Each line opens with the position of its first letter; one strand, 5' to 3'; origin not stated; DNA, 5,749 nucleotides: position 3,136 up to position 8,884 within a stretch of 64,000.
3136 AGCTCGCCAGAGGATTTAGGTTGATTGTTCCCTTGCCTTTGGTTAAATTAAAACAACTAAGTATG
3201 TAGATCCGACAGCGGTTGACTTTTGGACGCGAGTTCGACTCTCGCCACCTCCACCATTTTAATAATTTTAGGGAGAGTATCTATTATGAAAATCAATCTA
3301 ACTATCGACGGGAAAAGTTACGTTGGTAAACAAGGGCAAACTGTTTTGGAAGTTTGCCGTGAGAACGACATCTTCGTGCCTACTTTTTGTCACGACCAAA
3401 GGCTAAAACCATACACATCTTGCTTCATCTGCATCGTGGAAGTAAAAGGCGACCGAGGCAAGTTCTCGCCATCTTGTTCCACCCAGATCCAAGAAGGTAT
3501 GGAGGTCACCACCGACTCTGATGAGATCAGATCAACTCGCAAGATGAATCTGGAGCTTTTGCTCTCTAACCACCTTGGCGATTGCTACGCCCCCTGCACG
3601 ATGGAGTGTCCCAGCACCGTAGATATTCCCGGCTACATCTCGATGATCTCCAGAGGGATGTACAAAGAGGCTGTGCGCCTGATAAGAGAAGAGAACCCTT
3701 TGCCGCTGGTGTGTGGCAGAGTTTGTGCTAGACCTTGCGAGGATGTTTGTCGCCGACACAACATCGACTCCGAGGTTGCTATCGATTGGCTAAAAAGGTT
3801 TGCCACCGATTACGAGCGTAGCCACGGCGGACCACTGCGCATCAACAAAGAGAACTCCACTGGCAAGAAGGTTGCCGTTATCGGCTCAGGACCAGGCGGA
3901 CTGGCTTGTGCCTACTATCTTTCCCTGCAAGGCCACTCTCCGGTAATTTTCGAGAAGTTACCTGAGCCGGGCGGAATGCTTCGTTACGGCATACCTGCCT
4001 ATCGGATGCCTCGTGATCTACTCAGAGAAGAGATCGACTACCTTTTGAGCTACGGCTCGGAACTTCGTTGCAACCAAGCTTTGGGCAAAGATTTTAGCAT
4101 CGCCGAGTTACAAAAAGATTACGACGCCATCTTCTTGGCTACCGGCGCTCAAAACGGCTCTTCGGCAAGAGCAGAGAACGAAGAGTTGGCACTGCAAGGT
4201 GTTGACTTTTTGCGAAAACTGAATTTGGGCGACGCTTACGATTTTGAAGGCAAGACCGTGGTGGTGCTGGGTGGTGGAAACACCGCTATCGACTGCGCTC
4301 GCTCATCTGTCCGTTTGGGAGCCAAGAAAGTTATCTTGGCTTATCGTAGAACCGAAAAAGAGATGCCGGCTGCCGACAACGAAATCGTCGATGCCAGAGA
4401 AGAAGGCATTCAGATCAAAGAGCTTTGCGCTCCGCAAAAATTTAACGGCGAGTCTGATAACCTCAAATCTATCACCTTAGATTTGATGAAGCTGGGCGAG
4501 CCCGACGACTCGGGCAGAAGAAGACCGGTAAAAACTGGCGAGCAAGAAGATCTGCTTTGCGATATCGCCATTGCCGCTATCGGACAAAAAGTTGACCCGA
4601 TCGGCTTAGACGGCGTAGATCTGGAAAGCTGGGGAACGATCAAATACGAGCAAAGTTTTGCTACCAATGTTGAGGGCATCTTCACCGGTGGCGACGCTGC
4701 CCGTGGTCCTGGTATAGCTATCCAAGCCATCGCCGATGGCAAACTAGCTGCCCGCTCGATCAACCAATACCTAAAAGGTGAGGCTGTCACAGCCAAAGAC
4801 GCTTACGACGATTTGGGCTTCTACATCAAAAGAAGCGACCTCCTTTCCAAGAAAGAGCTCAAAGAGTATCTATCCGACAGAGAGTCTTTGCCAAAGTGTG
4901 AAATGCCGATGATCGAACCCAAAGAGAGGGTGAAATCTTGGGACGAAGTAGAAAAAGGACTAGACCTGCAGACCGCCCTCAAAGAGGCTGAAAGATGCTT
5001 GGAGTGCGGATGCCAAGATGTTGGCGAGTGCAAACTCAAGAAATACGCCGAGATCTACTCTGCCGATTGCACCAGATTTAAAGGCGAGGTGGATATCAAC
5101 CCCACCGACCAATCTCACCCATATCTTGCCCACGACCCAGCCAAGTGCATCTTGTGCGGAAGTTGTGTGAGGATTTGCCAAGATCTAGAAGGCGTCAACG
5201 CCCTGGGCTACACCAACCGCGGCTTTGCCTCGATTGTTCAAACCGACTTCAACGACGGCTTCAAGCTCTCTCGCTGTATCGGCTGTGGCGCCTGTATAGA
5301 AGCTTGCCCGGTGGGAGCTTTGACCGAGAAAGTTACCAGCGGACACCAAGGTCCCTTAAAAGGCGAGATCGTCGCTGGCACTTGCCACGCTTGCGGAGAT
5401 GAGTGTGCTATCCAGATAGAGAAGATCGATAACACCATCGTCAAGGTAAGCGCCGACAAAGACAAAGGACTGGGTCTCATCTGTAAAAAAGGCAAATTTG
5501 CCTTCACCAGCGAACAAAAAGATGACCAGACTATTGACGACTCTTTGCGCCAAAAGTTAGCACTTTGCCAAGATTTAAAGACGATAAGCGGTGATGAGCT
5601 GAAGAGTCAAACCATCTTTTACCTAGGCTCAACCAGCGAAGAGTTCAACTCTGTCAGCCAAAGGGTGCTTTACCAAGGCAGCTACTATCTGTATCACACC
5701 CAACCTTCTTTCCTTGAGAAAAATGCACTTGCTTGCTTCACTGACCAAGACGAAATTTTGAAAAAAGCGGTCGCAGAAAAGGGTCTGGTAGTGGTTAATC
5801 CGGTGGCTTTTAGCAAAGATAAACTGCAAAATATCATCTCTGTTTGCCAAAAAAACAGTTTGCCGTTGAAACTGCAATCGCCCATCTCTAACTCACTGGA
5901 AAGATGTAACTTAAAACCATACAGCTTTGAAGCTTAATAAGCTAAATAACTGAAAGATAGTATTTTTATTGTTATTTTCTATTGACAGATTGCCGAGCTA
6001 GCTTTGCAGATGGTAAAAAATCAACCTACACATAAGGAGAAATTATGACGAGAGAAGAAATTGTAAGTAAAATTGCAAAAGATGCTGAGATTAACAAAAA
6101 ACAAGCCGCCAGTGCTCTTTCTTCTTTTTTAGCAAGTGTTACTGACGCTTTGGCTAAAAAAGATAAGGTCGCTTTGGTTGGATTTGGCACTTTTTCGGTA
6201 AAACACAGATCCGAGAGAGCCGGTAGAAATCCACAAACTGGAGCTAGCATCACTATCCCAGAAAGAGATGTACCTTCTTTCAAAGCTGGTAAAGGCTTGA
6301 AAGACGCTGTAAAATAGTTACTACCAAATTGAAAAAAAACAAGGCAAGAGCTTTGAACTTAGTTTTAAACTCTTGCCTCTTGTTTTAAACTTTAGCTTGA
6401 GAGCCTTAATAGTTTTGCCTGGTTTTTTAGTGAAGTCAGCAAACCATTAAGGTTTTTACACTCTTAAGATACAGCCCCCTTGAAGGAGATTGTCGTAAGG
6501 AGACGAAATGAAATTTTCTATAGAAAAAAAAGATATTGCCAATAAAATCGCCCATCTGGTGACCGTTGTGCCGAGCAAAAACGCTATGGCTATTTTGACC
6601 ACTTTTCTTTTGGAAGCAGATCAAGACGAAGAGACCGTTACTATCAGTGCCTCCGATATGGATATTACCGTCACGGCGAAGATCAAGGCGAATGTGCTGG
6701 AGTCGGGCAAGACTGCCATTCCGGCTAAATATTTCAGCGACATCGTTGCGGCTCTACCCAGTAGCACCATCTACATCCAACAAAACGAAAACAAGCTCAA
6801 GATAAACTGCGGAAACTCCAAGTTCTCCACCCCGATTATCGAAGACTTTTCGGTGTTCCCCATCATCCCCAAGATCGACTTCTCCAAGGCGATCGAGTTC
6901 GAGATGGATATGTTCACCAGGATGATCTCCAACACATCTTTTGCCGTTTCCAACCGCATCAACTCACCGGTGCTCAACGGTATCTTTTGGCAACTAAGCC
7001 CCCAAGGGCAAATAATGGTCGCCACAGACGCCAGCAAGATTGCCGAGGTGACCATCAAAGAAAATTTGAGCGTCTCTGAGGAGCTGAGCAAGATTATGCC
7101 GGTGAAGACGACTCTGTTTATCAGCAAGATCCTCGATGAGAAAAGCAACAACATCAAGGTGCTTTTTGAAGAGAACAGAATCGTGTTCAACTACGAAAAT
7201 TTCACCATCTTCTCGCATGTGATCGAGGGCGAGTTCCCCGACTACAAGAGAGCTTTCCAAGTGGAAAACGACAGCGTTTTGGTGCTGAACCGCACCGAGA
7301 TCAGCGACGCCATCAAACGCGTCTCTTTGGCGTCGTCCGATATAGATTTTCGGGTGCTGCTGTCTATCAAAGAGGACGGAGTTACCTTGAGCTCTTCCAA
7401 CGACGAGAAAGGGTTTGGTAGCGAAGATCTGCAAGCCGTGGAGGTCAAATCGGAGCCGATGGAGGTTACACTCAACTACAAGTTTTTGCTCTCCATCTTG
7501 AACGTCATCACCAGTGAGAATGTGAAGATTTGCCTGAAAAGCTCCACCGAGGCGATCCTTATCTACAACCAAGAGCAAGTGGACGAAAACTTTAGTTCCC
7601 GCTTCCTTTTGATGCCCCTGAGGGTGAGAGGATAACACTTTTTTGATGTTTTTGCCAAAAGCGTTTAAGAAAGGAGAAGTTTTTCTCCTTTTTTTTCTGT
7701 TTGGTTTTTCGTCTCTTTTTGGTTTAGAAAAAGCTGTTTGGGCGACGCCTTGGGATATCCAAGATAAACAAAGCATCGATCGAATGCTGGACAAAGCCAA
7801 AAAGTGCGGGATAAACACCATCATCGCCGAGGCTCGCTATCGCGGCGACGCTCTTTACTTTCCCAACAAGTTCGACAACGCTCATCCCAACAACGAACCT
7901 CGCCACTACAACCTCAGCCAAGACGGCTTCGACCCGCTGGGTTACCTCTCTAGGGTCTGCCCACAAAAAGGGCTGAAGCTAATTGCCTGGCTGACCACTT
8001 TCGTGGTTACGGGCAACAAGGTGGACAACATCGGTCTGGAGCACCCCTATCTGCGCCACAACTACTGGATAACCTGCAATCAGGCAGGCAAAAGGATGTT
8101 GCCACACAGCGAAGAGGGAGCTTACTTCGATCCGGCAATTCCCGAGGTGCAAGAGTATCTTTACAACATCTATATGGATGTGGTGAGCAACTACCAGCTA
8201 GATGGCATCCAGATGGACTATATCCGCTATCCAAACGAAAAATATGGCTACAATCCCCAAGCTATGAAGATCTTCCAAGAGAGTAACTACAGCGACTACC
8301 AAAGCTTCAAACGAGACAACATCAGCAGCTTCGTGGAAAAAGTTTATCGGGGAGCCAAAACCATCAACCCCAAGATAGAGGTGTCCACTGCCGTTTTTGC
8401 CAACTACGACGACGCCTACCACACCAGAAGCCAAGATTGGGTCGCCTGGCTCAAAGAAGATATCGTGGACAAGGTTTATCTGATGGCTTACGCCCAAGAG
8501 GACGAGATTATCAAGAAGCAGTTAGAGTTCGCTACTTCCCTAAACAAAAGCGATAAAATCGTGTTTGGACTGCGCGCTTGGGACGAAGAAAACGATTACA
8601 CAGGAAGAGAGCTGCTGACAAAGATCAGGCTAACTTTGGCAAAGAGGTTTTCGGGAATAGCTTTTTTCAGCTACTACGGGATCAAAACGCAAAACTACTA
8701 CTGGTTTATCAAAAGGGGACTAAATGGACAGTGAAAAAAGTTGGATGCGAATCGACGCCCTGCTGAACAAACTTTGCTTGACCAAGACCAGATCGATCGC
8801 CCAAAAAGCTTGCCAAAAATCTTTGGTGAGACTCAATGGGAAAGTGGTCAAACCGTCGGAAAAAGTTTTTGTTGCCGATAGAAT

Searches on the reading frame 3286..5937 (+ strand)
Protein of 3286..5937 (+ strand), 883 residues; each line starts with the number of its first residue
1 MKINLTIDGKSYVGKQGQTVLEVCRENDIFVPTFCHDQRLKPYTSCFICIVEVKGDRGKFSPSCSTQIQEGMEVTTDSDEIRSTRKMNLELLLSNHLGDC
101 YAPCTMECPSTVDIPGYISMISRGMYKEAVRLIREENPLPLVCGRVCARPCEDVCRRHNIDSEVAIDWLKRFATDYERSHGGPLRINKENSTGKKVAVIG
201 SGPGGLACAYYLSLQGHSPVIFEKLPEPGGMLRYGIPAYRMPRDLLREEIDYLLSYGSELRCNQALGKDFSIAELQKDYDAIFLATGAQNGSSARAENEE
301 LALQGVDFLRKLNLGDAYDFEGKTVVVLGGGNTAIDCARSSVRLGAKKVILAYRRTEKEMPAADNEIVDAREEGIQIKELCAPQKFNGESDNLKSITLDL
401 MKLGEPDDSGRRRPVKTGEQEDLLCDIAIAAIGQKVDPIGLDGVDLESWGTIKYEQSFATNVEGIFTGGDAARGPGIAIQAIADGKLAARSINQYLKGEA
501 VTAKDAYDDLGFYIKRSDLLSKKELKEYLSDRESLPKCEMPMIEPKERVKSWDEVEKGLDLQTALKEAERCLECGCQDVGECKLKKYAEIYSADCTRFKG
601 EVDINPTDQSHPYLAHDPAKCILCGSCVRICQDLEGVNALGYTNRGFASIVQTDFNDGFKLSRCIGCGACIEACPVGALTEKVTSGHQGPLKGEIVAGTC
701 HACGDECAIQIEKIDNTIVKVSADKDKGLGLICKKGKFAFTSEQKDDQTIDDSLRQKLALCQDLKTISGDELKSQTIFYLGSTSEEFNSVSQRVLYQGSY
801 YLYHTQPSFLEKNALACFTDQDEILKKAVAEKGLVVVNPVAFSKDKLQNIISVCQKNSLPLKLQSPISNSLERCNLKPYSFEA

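Call 11: search_protein_families(library=pfam, proteins=[window:3286-5937:+], max_evalue=0.01)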
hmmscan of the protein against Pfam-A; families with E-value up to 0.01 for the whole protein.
window:3286-5937:+ (883 aa): 31 families (the best 25 are shown)
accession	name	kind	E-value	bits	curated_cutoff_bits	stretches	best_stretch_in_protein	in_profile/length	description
PF07992.20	Pyr_redox_2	-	1.6e-27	97.1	26.1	1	194-485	1-291/291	Pyridine nucleotide-disulphide oxidoreductase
PF14691.11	Fer4_20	-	2.6e-23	82.4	25.8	1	100-180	27-111/113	Dihydroprymidine dehydrogenase domain II, 4Fe-4S cluster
PF13510.11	Fer2_4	-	5.2e-18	65.3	22.8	1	2-78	3-81/82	2Fe-2S iron-sulfur cluster binding domain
PF00037.32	Fer4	-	2.5e-09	37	21.1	2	662-680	6-24/24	4Fe-4S binding domain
PF22117.2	Fer4_Nqo3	-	1.1e-08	35.6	27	1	612-680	2-67/67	NADH-quinone oxidoreductase subunit 3, ferredoxin-like domain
PF13450.12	NAD_binding_8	-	2.3e-08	34.6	21.9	1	198-232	1-35/68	NAD(P)-binding Rossmann-like domain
PF13738.12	Pyr_redox_3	-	3.8e-08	33.4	30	1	314-366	156-207/305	Pyridine nucleotide-disulphide oxidoreductase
PF13237.11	Fer4_10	-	4.3e-08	33.4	25.5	2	616-675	4-53/53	4Fe-4S dicluster domain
PF00070.33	Pyr_redox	-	1.8e-07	32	22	1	325-398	2-79/82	Pyridine nucleotide-disulphide oxidoreductase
PF12837.12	Fer4_6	-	5.8e-07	29.6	25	2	662-679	7-24/24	4Fe-4S binding domain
PF12838.12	Fer4_7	-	3.8e-06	27.7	27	1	663-708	1-45/52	4Fe-4S dicluster domain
PF14697.11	Fer4_21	-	4.9e-06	27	35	1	617-678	4-56/59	4Fe-4S dicluster domain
PF12797.12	Fer4_2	-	1.1e-05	25.5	24.5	2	660-676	6-22/22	4Fe-4S binding domain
PF04879.21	Molybdop_Fe4S4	-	1.7e-05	25.1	22.7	1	696-740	4-50/55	Molybdopterin oxidoreductase Fe4S4 domain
PF13187.11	Fer4_9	-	2.3e-05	24.8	27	1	620-678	1-51/52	4Fe-4S dicluster domain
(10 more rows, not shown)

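Call 53: find_homologous_proteins(query=window:3286-5937:+, max_evalue=1e-100)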
Query window:3286-5937:+ (883 aa): 5247 proteins with E <= 1e-100 among 8000 candidates; the best 120 are listed.
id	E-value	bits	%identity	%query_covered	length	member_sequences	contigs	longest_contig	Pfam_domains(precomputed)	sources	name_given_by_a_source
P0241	0.0e+0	2031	100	100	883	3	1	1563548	PF14697.12,PF13450.13,PF07992.21,PF12837.13,PF00070.34,PF12838.13,PF22117.3,PF13510.12,PF12797.13,PF14691.12,PF00037.33,PF13738.13,PF13237.12,PF13187.12,PF04879.22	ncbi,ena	-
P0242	0.0e+0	1630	77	98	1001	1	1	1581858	PF14697.12,PF13450.13,PF07992.21,PF12837.13,PF00070.34,PF12838.13,PF22117.3,PF13510.12,PF12797.13,PF14691.12,PF00037.33,PF13738.13,PF13237.12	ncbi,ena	-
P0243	0.0e+0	1232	70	84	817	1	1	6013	PF01266.31,PF13510.12,PF13450.13,PF14691.12,PF07992.21,PF12837.13,PF00037.33,PF13738.13,PF22117.3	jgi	-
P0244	0.0e+0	1075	52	98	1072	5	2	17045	PF13450.13,PF07992.21,PF12837.13,PF00070.34,PF03486.21,PF12838.13,PF22117.3,PF01266.31,PF13510.12,PF14691.12,PF00037.33,PF13738.13,PF04879.22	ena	-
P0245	0.0e+0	1042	52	95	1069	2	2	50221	PF14697.12,PF13450.13,PF07992.21,PF12837.13,PF00070.34,PF12838.13,PF22117.3,PF01494.26,PF01946.24,PF01266.31,PF13510.12,PF14691.12,PF00037.33,PF13738.13,PF13237.12,PF13183.12,PF04879.22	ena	-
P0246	2.1e-271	921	79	57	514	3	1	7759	PF12797.13,PF07992.21,PF12837.13,PF00037.33,PF12838.13,PF22117.3,PF13237.12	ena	-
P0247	1.6e-219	749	48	84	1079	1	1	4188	PF14697.12,PF13510.12,PF13450.13,PF14691.12,PF07992.21,PF00070.34,PF00037.33,PF13738.13,PF12838.13,PF22117.3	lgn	-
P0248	1.2e-216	740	47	84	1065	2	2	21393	PF00384.28,PF13450.13,PF07992.21,PF00070.34,PF12838.13,PF22117.3,PF01266.31,PF13510.12,PF14691.12,PF00037.33,PF13738.13,PF04879.22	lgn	-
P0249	2.9e-215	735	47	84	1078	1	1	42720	PF14697.12,PF13510.12,PF13450.13,PF14691.12,PF07992.21,PF00070.34,PF00037.33,PF13738.13,PF12838.13,PF22117.3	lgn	-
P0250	1.5e-214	733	47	83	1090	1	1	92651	PF13450.13,PF07992.21,PF12837.13,PF00070.34,PF12838.13,PF22117.3,PF01494.26,PF12831.14,PF01946.24,PF01266.31,PF13510.12,PF01593.31,PF14691.12,PF00037.33,PF13738.13,PF04879.22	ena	-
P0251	9.9e-214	730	46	87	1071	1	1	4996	PF13241.13,PF00384.28,PF13450.13,PF07992.21,PF12837.13,PF00070.34,PF01946.24,PF01266.31,PF13510.12,PF14691.12,PF00037.33,PF13738.13,PF01262.28,PF04879.22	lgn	-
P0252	1.4e-213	730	45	85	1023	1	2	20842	PF14697.12,PF13450.13,PF07992.21,PF00070.34,PF12838.13,PF22117.3,PF01266.31,PF13510.12,PF14691.12,PF00037.33,PF13738.13,PF13183.12,PF13187.12,PF04879.22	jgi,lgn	jgi:formate dehydrogenase major subunit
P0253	2.4e-213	729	45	86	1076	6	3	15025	PF13241.13,PF00384.28,PF13450.13,PF07992.21,PF00070.34,PF03486.21,PF12838.13,PF22117.3,PF01946.24,PF01266.31,PF13510.12,PF01593.31,PF14691.12,PF00037.33,PF13738.13,PF04879.22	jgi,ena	-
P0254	2.7e-213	729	47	84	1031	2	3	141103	PF14697.12,PF13450.13,PF07992.21,PF12837.13,PF00070.34,PF12838.13,PF12831.14,PF01266.31,PF13510.12,PF14691.12,PF13738.13,PF04879.22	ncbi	-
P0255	6.3e-213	728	47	84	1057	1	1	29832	PF14697.12,PF13450.13,PF07992.21,PF00070.34,PF12838.13,PF22117.3,PF12831.14,PF01946.24,PF01266.31,PF13510.12,PF14691.12,PF00037.33,PF13738.13,PF01262.28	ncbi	-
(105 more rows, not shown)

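Call 54: find_encoding_contigs(protein=P0243, flank=6000, max_places=3)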
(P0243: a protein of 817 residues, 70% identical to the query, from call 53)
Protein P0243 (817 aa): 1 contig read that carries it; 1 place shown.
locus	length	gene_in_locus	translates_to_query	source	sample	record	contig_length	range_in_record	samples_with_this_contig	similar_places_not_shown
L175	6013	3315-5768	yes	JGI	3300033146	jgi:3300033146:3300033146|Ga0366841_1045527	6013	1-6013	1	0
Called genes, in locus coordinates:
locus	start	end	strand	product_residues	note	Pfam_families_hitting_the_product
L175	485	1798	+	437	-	PF00375:SDF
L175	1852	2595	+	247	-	PF01177:Asp_Glu_race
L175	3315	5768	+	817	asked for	PF13510:Fer2_4, PF12837:Fer4_6 (faint), PF14691:Fer4_20, PF01266:DAO (faint), PF07992:Pyr_redox_2, PF13450:NAD_binding_8 (weak), PF22117:Fer4_Nqo3, PF00037:Fer4 (weak), +1 more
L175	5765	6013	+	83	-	?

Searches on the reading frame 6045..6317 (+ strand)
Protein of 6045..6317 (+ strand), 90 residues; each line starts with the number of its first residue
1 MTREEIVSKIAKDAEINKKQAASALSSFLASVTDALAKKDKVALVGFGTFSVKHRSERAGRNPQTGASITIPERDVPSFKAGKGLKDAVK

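Call 75: search_protein_families(library=pfam, proteins=[window:6045-6317:+], max_evalue=0.00001)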
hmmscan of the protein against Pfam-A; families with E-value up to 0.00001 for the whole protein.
window:6045-6317:+ (90 aa): 2 families
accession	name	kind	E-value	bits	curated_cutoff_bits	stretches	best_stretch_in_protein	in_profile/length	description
PF00216.26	Bac_DNA_binding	-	5.8e-33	113.4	22.4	1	1-90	1-90/90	Bacterial DNA-binding protein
PF18291.6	HU-HIG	-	8.4e-06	26.3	26.2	1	2-90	33-119/125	HU domain fused to wHTH, Ig, or Glycine-rich motif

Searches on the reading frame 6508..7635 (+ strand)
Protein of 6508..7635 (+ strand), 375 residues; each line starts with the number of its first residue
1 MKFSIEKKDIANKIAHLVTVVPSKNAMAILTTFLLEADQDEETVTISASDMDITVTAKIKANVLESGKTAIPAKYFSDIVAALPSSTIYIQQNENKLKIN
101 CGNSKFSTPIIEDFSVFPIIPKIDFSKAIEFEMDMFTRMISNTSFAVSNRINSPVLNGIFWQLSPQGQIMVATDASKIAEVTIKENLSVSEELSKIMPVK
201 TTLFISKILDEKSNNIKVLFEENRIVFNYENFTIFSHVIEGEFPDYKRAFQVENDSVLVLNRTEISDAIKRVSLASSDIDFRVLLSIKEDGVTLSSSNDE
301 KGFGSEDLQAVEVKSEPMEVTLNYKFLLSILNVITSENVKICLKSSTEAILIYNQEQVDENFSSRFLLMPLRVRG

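Call 75: search_protein_families(library=pfam, proteins=[window:6508-7635:+], max_evalue=0.00001)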
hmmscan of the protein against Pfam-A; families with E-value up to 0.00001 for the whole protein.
window:6508-7635:+ (375 aa): 3 families
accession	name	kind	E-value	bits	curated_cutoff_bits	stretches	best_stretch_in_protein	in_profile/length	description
PF00712.24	DNA_pol3_beta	-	1.3e-30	106.4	24.4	1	1-111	1-111/120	DNA polymerase III beta subunit, N-terminal domain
PF02767.21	DNA_pol3_beta_2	-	3.9e-27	95.3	27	1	132-245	3-116/116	DNA polymerase III beta subunit, central domain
PF02768.20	DNA_pol3_beta_3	-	3.5e-18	66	27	1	248-359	2-112/121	DNA polymerase III beta subunit, C-terminal domain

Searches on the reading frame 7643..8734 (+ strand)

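Call 75: search_protein_families(library=pfam, proteins=[window:7643-8734:+], max_evalue=0.00001)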
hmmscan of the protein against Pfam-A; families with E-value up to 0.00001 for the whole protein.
window:7643-8734:+ (363 aa): 2 families
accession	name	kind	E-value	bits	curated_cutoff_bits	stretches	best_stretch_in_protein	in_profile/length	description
PF02638.21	GHL10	-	4.7e-32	111.8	27.9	1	38-287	14-265/311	Glycosyl hydrolase-like 10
PF13200.12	DUF4015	-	3e-08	33.6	27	1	31-257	1-200/313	Putative glycosyl hydrolase domain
